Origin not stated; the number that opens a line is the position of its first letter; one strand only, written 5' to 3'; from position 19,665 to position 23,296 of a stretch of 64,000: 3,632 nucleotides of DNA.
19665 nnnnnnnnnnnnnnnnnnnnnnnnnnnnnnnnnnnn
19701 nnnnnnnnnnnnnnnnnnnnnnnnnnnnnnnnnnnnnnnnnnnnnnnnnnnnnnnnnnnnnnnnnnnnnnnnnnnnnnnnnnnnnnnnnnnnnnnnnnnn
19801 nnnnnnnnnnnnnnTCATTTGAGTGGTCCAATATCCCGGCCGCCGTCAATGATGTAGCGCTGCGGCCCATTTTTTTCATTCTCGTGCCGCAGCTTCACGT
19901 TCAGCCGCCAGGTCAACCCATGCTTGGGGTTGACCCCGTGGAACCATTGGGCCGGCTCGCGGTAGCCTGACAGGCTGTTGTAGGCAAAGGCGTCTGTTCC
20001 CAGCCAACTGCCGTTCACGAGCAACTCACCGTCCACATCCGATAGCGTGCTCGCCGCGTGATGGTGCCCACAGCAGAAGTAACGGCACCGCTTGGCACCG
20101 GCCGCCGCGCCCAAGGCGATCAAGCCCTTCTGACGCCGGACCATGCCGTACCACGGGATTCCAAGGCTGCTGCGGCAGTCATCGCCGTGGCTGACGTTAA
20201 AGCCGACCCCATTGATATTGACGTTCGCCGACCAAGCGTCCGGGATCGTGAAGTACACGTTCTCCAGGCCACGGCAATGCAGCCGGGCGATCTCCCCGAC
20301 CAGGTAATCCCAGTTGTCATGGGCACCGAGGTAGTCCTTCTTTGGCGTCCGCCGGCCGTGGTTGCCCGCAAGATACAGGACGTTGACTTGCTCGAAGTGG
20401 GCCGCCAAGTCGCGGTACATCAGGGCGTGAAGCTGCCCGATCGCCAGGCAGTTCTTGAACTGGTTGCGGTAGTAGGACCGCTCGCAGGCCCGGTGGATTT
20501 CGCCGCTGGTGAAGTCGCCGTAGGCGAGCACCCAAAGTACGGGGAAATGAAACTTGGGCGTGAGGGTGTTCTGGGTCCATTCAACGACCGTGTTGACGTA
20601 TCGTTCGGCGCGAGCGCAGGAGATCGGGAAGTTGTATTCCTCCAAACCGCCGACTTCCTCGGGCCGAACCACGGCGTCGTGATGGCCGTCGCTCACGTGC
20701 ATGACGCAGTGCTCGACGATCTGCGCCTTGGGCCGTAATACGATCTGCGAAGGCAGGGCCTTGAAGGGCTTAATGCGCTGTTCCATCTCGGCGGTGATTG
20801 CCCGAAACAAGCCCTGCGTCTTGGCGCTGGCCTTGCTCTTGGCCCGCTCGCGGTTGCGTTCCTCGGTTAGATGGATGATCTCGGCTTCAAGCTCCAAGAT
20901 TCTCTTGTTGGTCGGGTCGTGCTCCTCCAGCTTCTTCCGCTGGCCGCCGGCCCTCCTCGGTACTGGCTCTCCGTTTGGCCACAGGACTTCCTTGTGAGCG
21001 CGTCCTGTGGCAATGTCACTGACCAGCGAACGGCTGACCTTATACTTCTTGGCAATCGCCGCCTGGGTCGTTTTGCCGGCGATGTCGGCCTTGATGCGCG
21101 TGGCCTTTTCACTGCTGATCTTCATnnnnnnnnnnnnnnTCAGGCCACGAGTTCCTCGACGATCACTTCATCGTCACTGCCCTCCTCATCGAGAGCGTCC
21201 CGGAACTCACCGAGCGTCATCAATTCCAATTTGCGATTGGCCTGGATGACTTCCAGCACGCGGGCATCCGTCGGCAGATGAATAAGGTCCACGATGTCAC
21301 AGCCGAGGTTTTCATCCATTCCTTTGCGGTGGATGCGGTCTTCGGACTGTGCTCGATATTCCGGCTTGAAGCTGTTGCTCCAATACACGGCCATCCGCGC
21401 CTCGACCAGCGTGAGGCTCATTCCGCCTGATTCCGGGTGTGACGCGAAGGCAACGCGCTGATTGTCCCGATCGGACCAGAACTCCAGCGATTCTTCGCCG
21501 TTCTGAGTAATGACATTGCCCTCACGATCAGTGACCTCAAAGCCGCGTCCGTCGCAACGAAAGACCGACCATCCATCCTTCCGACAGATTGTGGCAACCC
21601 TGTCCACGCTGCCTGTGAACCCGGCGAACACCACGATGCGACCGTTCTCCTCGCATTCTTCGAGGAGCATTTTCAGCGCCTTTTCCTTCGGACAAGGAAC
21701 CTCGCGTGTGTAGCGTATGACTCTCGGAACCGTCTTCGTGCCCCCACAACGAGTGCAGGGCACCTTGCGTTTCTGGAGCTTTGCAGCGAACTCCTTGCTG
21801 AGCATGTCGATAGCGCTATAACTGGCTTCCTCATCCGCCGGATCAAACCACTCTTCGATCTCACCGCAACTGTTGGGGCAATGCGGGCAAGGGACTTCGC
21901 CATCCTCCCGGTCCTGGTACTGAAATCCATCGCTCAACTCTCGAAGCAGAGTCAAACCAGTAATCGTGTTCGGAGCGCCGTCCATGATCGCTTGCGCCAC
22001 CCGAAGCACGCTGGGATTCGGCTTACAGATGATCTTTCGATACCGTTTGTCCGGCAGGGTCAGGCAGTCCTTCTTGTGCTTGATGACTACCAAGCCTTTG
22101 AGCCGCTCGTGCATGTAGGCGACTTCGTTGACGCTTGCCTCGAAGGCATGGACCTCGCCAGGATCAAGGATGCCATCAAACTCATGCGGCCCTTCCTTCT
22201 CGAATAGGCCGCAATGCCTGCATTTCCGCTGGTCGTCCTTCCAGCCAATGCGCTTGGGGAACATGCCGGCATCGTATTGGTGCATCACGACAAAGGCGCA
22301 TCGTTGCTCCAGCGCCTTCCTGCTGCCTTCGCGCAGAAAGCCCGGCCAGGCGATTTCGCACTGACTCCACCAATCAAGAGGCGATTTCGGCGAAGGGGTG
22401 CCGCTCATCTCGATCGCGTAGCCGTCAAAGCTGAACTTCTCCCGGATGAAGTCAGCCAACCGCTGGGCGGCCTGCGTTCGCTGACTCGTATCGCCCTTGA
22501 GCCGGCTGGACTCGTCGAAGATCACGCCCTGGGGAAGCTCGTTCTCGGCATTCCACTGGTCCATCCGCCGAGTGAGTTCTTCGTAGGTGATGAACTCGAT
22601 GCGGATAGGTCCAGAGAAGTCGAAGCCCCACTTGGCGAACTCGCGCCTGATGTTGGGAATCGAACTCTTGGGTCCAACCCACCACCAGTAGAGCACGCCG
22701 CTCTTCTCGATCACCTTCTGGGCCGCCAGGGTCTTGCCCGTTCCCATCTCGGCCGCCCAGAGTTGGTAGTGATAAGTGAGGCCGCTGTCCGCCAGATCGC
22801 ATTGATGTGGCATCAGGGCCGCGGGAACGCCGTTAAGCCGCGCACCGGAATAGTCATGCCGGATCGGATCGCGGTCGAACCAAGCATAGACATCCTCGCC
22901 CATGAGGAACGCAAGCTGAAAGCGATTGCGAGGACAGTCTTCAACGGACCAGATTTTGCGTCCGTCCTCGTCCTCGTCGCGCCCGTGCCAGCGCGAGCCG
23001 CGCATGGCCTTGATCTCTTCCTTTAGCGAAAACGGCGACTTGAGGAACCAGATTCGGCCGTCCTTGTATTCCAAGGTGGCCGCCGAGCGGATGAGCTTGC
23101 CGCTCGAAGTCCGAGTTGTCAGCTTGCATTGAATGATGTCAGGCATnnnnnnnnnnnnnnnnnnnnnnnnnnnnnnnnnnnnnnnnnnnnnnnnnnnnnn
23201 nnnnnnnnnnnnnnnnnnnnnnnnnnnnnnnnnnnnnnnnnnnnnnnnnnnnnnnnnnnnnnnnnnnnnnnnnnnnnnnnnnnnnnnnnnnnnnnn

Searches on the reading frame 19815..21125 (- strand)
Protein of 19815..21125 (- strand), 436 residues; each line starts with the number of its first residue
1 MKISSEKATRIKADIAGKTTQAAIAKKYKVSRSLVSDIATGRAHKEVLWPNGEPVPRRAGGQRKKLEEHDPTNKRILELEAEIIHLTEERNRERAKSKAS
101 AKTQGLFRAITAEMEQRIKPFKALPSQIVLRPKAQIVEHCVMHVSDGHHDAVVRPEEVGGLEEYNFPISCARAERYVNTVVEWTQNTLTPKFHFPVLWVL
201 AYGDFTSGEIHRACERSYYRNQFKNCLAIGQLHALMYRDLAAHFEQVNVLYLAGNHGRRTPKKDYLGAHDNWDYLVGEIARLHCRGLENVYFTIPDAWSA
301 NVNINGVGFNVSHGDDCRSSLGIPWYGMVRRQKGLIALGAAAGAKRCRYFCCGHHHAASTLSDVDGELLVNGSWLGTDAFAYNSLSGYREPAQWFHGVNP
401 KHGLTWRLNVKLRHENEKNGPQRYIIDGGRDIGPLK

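Call 9: search_protein_families(library=pfam, proteins=[window:19815-21125:-], max_evalue=0.01)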
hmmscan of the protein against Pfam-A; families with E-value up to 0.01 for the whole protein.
window:19815-21125:- (436 aa): 1 family
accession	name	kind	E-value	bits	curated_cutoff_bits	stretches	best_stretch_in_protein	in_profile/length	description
PF12850.12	Metallophos_2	-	0.0076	16.7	27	0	298-371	73-131/154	Calcineurin-like phosphoesterase superfamily domain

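Call 43: search_protein_families(library=pfam, proteins=[window:19815-21125:-], max_evalue=0.01)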
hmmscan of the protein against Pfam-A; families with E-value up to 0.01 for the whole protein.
window:19815-21125:- (436 aa): 1 family
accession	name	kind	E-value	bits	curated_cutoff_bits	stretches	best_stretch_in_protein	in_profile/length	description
PF12850.12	Metallophos_2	-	0.0076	16.7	27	0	298-371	73-131/154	Calcineurin-like phosphoesterase superfamily domain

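Call 58: search_protein_families(library=phrogs, proteins=[window:19815-21125:-], max_evalue=0.001)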
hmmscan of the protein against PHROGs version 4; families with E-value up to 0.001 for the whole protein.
window:19815-21125:- (436 aa): 2 families
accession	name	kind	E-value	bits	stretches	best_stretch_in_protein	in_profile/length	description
phrog_284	-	DNA, RNA and nucleotide metabolism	2e-32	113.6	1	72-403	64-385/398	exonuclease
phrog_704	-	DNA, RNA and nucleotide metabolism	5.2e-06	26.8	1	1-186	2-182/390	DNA repair exonuclease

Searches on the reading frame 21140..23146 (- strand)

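Call 9: search_protein_families(library=pfam, proteins=[window:21140-23146:-], max_evalue=0.01)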
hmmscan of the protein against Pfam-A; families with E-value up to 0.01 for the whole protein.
window:21140-23146:- (668 aa): 0 families

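Call 58: search_protein_families(library=phrogs, proteins=[window:21140-23146:-], max_evalue=0.001)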
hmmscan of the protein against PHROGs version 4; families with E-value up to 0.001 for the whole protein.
window:21140-23146:- (668 aa): 1 family
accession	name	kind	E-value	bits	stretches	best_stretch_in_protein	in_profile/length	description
phrog_62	-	DNA, RNA and nucleotide metabolism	7.6e-47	160.6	1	109-639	695-1127/1881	DNA helicase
